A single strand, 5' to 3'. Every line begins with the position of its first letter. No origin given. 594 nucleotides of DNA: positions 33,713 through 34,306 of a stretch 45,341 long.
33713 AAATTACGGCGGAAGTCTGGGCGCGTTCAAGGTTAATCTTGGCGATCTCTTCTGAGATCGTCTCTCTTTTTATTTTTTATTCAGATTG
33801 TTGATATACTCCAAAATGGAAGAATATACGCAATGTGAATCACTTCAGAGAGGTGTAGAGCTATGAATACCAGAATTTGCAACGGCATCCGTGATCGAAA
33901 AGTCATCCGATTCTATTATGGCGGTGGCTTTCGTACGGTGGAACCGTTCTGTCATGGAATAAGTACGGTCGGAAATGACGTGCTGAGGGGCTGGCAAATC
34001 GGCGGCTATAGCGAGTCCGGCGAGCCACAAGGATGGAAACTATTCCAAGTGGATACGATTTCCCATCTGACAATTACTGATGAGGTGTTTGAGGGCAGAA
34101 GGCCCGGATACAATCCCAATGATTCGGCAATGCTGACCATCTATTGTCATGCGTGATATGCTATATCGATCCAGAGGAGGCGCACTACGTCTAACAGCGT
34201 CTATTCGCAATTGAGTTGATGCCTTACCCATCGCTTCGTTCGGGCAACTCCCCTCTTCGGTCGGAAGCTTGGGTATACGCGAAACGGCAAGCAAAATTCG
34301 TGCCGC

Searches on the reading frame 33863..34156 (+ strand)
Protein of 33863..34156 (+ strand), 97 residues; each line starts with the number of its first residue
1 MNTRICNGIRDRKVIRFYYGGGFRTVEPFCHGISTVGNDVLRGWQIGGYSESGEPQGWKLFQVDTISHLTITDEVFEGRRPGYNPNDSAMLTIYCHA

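Call 3: search_protein_families(library=pfam, proteins=[window:33863-34156:+], max_evalue=1)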
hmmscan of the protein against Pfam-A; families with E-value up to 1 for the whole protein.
window:33863-34156:+ (97 aa): 2 families
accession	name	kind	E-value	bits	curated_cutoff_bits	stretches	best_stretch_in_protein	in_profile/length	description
PF13280.12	WYL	-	0.13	12.7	21.8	0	4-70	5-69/70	WYL domain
PF22543.2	Rieske_4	-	0.21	12.3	28.4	1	3-31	13-41/119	Soluble Rieske-type ferredoxin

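Call 4: search_protein_families(library=padloc, proteins=[window:33863-34156:+], max_evalue=1)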
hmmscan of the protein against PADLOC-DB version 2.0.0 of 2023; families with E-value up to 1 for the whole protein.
window:33863-34156:+ (97 aa): 1 family
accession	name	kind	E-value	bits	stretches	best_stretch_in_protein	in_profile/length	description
PDLC01652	WYL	-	0.0014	16.9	1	5-86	23-87/162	"CAS-I,CAS-II,CAS-III,CAS-IV,CAS-V,CAS-VI; associated_signaling"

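Call 5: search_protein_families(library=ncbifam, proteins=[window:33863-34156:+], max_evalue=1)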
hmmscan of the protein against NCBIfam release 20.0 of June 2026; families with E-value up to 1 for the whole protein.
window:33863-34156:+ (97 aa): 0 families

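Call 7: find_homologous_proteins(query=window:33863-34153:+)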
Query window:33863-34153:+ (97 aa): 37 proteins with E <= 0.001 among 37 candidates.
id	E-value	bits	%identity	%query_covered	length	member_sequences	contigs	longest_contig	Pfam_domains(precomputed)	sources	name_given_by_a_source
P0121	3.1e-63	228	100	100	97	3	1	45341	-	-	-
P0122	9.4e-53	195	85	100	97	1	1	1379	-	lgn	-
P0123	5.0e-52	192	84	100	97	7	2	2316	-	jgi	jgi:predicted DNA-binding transcriptional regulator YafY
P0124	1.3e-51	191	85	100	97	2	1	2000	-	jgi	jgi:predicted DNA-binding transcriptional regulator YafY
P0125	1.0e-50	188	82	100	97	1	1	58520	-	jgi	-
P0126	2.4e-49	184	79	100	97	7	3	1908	-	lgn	-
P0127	4.2e-42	160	72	100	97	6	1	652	-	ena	-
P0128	1.8e-41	158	70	100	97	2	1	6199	-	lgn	-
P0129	6.8e-41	157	71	99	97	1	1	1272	-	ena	-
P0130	9.0e-41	156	69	100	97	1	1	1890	-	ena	-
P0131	5.6e-40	154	66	100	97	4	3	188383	-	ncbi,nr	ncbi:hypothetical protein E3E35_07965 [Thermococcus sp. GR7]|nr:hypothetical protein [Thermococcus s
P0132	7.0e-39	150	67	97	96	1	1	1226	-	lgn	-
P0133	8.4e-39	150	67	99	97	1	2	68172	-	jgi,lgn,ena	-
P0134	1.7e-38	149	67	99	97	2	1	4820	-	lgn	-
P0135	5.5e-38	147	66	100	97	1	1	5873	-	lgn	-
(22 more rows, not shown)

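Call 9: search_solved_structures(query=window:33863-34153:+, max_evalue=10, show_alignments=2)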
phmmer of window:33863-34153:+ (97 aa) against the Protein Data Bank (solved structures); distinct sequences matched with E-value up to 10: 1.
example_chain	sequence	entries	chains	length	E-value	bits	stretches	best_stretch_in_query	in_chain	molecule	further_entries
1fn8_A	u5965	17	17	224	0.35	14.3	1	9-47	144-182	TRYPSIN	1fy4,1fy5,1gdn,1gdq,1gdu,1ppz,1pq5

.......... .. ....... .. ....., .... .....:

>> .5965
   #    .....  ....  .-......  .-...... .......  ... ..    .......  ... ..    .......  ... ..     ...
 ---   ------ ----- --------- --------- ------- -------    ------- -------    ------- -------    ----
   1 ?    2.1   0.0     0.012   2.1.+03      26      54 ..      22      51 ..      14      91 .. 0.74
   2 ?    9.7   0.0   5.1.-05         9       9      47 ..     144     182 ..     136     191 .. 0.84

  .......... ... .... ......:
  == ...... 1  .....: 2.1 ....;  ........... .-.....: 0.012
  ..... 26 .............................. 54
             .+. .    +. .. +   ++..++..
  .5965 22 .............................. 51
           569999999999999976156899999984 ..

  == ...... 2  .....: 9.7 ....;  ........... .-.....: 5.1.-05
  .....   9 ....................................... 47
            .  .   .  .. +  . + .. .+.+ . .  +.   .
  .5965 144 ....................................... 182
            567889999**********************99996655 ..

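Call 13: find_related_loci(query=A2, collection=metagenome_contigs, flank=10000)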
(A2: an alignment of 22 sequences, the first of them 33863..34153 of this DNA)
Query A2 (97 aa) in metagenome_contigs; peptide patterns used: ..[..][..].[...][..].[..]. (x = any residue, [..] = any of these).
155 stretches matched a pattern; 148 encode a relative of the query (tblastn E <= 1e-3); the best 80 are kept; 80 distinct loci.
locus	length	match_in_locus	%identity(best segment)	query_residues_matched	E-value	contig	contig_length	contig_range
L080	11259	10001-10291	70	1-97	3e-45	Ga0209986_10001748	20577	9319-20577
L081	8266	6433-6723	70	1-97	3e-45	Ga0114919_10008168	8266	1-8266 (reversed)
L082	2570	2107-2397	69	1-97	6e-44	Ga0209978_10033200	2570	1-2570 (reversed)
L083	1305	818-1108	69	1-97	3e-45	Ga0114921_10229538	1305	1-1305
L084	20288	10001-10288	67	1-96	2e-43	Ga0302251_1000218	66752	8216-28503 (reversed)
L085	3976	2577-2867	63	1-97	8e-43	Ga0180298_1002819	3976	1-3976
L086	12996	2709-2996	65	1-96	2e-41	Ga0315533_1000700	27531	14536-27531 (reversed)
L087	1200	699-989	61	1-97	2e-40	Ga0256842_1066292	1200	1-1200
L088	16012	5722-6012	60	1-96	6e-38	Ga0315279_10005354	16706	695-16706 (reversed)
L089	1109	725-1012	58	1-96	3e-39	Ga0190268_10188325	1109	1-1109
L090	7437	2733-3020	57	1-96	4e-37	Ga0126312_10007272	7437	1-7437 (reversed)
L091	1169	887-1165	61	1-93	5e-38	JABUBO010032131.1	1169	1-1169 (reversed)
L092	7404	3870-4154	58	1-95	6e-37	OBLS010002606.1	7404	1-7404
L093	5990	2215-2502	56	1-96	2e-36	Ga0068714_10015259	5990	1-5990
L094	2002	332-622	60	1-97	2e-36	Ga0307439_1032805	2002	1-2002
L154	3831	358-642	53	1-94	1e-27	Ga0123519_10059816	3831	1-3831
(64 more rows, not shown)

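Call 42: find_encoding_contigs(protein=P0125, flank=8000, max_places=3)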
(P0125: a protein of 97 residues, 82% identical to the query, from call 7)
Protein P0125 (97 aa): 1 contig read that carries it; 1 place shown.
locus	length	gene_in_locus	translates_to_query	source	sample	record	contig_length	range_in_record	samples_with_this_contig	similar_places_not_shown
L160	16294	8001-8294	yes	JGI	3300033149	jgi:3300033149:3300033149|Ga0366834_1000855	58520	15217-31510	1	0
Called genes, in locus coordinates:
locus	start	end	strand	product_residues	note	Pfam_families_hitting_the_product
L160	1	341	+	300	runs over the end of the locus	PF00551:Formyl_trans_N, PF02911:Formyl_trans_C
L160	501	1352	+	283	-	PF01435:Peptidase_M48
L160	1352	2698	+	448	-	PF01029:NusB, PF22458:RsmF-B_ferredox, PF01209:Ubie_methyltran (weak), PF01189:Methyltr_RsmB-F, PF01728:FtsJ (faint), PF13847:Methyltransf_31, PF13649:Methyltransf_25 (weak)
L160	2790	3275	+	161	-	PF01980:TrmO_N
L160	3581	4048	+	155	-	PF00300:His_Phos_1 (weak)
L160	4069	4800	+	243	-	PF13852:DUF4197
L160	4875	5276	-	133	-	PF13470:PIN_3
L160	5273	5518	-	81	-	PF01402:RHH_1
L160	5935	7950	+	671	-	PF02463:SMC_N (weak), PF11398:DUF2813 (faint), PF13175:AAA_15, PF13476:AAA_23 (weak), PF13304:AAA_21, PF20469:OLD-like_TOPRIM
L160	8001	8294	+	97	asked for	-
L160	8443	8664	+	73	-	-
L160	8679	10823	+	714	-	PF02463:SMC_N, PF13476:AAA_23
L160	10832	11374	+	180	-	-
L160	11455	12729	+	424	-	PF13481:AAA_25 (weak), PF06745:ATPase, PF20720:nSTAND3 (weak), PF03266:NTPase_1 (weak), PF13401:AAA_22 (faint), PF13479:AAA_24 (weak)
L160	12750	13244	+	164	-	-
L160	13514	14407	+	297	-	-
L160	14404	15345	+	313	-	PF01555:N6_N4_Mtase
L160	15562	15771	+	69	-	PF10047:DUF2281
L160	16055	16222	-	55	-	-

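Call 43: find_encoding_contigs(protein=P0131, flank=8000, max_places=3)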
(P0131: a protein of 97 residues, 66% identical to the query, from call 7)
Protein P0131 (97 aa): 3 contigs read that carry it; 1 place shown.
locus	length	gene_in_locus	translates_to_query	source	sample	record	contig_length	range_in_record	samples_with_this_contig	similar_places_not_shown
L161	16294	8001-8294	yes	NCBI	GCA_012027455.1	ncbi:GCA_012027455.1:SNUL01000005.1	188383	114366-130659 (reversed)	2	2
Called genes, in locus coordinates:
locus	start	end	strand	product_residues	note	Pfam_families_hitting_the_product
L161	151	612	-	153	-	-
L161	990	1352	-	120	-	-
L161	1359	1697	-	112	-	-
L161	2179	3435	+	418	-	-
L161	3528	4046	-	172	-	-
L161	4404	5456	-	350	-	-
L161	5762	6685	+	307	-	-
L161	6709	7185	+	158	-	-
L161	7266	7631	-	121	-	-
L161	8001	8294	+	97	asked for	-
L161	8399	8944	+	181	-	-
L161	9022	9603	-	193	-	-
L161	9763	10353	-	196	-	-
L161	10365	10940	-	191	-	-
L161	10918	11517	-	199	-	-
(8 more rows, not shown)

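Call 54: predict_structure(alignment_id=A2)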
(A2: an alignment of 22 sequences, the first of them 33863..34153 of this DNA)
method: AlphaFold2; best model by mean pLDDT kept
length: 97 residues; sequences in the alignment: 22
mean_pLDDT: 90.0   pTM: 0.82
mean pLDDT of the five models: 90.0, 89.9, 89.7, 89.0, 88.7
residues with pLDDT >= 90: 66; 70-90: 27; 50-70: 4; < 50: 0
segments of 3 or more residues with pLDDT < 50: none
pLDDT, mean of each block of 10 residues (from residue 1): 93 96 95 91 91 83 96 92 74 90
secondary structure, 60 per line:
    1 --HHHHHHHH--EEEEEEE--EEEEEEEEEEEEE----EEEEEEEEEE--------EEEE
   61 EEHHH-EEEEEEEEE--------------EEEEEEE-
elements in order: H3-10 E13-19 E22-34 E39-48 E57-62 E67-75 E90-96

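Call 58: fold_search(model_id=the predicted structure, library=pdb)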
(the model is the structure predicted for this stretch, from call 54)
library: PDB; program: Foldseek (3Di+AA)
matches with E <= 10: 437; with E <= 0.001: 0
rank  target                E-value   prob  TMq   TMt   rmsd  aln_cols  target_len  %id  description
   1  7tzv_M                1.1e-02  1.00  0.63  0.33   2.9        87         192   17  Structure of DriD C-domain bound to 9mer ssDNA (released 2022-06-01)
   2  6sj9_B                1.2e-02  1.00  0.64  0.11   2.7        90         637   18  Proteasome accessory factor B/C (PafBC) of Arthrobacter aurescens (released 2019-10-16)
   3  7tzv_A                1.5e-02  1.00  0.64  0.34   3.0        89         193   17  Structure of DriD C-domain bound to 9mer ssDNA (released 2022-06-01)
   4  9cu3_B                1.7e-02  1.00  0.60  0.31   3.4        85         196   19  Allosteric mechanism of DriD transcription activator (released 2025-04-23)
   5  9fnd_Y                1.9e-02  1.00  0.63  0.21   3.4        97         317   18  Transcriptional activator PafBC bound to mycobacterial RNA polymerase (released 2025-02-12)
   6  7tb5                  2.0e-02  1.00  0.62  0.24  10.7       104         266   14  Structure of P. aeruginosa PA17 CapW (released 2022-01-19)
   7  7qfz_G                3.0e-02  1.00  0.60  0.22   2.5        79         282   19  BrxR, a WYL-domain containing transcriptional regulator (released 2022-05-18)
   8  6sj9_A                3.0e-02  1.00  0.64  0.11   2.7        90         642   20  Proteasome accessory factor B/C (PafBC) of Arthrobacter aurescens (released 2019-10-16)
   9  9pfv_Q                3.1e-02  1.00  0.63  0.21   3.0        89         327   17  The cryo-EM structure of C. crescentus DriD-ssDNA-RNAP-Sigma73-CCNA_03891/CCNA_01149 promoter transcription activation (released 2026-02-25)
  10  7qfz_A                3.3e-02  1.00  0.62  0.22   2.4        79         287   18  BrxR, a WYL-domain containing transcriptional regulator (released 2022-05-18)
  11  7qfz_B                3.7e-02  1.00  0.62  0.22   2.5        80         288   18  BrxR, a WYL-domain containing transcriptional regulator (released 2022-05-18)
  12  8tp8_D                3.7e-02  1.00  0.65  0.21   2.7        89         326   17  Structure of the C. crescentus WYL-activator, DriD, bound to ssDNA and cognate DNA (released 2023-11-29)
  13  9pfq_Q                4.6e-02  1.00  0.63  0.20   3.0        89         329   17  The cryo-EM structure of C. crescentus DriD-ssDNA-RNAP-Sigma73-bapE promoter transcription activation complex (released 2026-02-25)
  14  8tp8_B                4.6e-02  1.00  0.55  0.18   3.2        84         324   18  Structure of the C. crescentus WYL-activator, DriD, bound to ssDNA and cognate DNA (released 2023-11-29)
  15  8tpk_A                5.1e-02  1.00  0.54  0.18   3.0        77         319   18  P6522 crystal form of C. crescentus DriD-ssDNA-DNA complex (released 2023-11-29)
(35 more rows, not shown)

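Call 61: find_related_loci(query=A2, collection=viral_contigs, flank=6000)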
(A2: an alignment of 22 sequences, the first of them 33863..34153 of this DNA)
Query A2 (97 aa) in viral_contigs; peptide patterns used: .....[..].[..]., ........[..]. (x = any residue, [..] = any of these).
89 stretches matched a pattern; 83 encode a relative of the query (tblastn E <= 1e-3); the best 80 are kept; 80 distinct loci.
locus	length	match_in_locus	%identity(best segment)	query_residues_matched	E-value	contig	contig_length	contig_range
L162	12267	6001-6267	47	8-96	1e-24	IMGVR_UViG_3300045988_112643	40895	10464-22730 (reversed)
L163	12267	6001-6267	47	8-96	7e-24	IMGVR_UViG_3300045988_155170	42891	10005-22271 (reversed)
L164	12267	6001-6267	47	8-96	7e-24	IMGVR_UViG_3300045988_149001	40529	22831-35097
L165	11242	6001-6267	47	8-96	7e-24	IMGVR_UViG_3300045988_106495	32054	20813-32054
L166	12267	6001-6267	47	8-96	7e-24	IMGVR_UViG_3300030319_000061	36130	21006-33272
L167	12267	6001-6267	47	8-96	7e-24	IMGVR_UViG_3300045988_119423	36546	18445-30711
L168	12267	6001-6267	46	8-96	2e-23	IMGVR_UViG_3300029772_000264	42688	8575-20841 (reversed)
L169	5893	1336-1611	46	5-96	5e-23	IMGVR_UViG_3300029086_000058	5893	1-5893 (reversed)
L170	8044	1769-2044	46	5-96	5e-23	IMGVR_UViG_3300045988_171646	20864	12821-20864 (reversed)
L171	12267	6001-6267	46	8-96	4e-23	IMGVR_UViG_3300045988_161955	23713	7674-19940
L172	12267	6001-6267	46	8-96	4e-23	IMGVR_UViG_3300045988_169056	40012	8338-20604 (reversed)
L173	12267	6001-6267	46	8-96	4e-23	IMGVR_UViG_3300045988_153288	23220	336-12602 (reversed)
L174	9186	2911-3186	46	5-96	2e-22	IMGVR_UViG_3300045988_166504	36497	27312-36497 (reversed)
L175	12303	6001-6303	42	5-93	1e-21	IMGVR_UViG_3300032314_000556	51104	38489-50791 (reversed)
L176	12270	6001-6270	39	5-94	7e-21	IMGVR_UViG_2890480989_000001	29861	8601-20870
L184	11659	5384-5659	42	5-96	2e-20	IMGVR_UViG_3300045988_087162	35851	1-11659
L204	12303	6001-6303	36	5-93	9e-18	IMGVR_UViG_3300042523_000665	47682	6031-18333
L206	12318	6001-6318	37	4-97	2e-17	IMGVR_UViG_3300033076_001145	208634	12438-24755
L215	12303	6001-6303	41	5-93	7e-17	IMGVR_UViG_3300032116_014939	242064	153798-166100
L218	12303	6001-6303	41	5-93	7e-17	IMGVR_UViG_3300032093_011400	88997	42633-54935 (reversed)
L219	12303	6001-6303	41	5-93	7e-17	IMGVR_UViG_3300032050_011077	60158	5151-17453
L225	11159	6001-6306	36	5-91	7e-16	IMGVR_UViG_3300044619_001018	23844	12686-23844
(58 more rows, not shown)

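Call 64: search_protein_families(library=phrogs, proteins=[L215:5236-5652:+, L204:5657-5950:+, L225:4367-5239:+, L225:6344-6928:+, L206:7001-8215:+, L218:8902-9486:+, L175:8235-8960:+, L219:9483-10988:+, L184:7195-7878:-, window:33863-34153:+], max_evalue=0.001)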
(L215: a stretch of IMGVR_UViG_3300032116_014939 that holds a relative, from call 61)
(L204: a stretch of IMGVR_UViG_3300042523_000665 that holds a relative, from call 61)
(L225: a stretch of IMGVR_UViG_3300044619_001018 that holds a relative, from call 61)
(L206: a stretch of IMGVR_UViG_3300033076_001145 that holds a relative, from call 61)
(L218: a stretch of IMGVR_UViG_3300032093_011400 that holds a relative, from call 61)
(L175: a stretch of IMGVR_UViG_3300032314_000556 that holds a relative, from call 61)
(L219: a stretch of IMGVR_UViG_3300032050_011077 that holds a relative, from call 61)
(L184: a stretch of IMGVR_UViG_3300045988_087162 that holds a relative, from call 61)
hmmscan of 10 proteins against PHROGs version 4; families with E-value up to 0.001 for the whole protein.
L215:5236-5652:+ (138 aa): 0 families

L204:5657-5950:+ (97 aa): 0 families

L225:4367-5239:+ (290 aa): 0 families

L225:6344-6928:+ (194 aa): 0 families

L206:7001-8215:+ (404 aa): 1 family
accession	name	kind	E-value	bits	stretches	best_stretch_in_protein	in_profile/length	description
phrog_7162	-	moron, auxiliary metabolic gene and host takeover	1.8e-42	146.7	1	56-399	33-304/309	glycosyltransferase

L218:8902-9486:+ (194 aa): 2 families
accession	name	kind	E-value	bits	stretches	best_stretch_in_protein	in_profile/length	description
phrog_135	-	DNA, RNA and nucleotide metabolism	3.1e-47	163.1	1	52-193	147-290/463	dUTPase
phrog_1663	-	DNA, RNA and nucleotide metabolism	0.00063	20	1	81-165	111-194/303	dCTP deaminase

L175:8235-8960:+ (241 aa): 6 families
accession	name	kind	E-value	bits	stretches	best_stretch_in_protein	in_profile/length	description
phrog_25228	-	DNA, RNA and nucleotide metabolism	2.1e-34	120.1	1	6-240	10-228/326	3'-5' exonuclease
phrog_403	-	DNA, RNA and nucleotide metabolism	7.5e-15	55.6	1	7-236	65-244/321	DNA polymerase exonuclease subunit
phrog_17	-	DNA, RNA and nucleotide metabolism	7.1e-07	28.5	1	7-239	670-825/1445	DNA polymerase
phrog_1252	-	DNA, RNA and nucleotide metabolism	3.9e-05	23.4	1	97-239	76-226/663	DNA polymerase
phrog_192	-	DNA, RNA and nucleotide metabolism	4.8e-05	23.8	1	123-173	186-222/397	DNA polymerase exonuclease subunit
phrog_262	-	DNA, RNA and nucleotide metabolism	0.0003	20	1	8-171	117-247/856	DNA polymerase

L219:9483-10988:+ (501 aa): 0 families

L184:7195-7878:- (227 aa): 17 families
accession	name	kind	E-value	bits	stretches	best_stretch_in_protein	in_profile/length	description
phrog_4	-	transcription regulation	1.4e-33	117.4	1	9-221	141-335/400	transcriptional repressor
phrog_6201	-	transcription regulation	2.6e-18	67.1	1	131-220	25-113/121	CI-like repressor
phrog_8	-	transcription regulation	4.9e-12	47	1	13-76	85-149/346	transcriptional regulator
phrog_3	-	transcription regulation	2.1e-08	35.4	1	7-70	91-153/430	transcriptional repressor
phrog_2439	-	transcription regulation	3.9e-08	33.6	1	9-73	12-76/367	transcriptional regulator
phrog_4583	-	transcription regulation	1.2e-07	32.7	1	8-67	14-74/81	transcriptional repressor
phrog_2328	-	transcription regulation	7.4e-07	30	1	9-66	20-78/128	transcriptional repressor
phrog_7241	-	transcription regulation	9.4e-07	29.9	1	4-62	61-120/122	transcriptional regulator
phrog_2967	-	transcription regulation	3.4e-06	27.8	1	9-68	15-75/225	transcriptional regulator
phrog_5823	-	transcription regulation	1.8e-05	25.1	1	15-67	17-71/404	transcriptional regulator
phrog_638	-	transcription regulation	5.3e-05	24.1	1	9-59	8-60/145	transcriptional regulator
phrog_8558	-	unknown function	5.7e-05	24.3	1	125-220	12-106/114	-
phrog_1373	-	transcription regulation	8.6e-05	23.6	1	9-66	68-126/166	transcriptional regulator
phrog_35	-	transcription regulation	0.00023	22.3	1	1-43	70-112/181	transcriptional repressor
phrog_1124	-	transcription regulation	0.00032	21.3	1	6-52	6-56/177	transcriptional regulator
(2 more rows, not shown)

window:33863-34153:+ (97 aa): 0 families
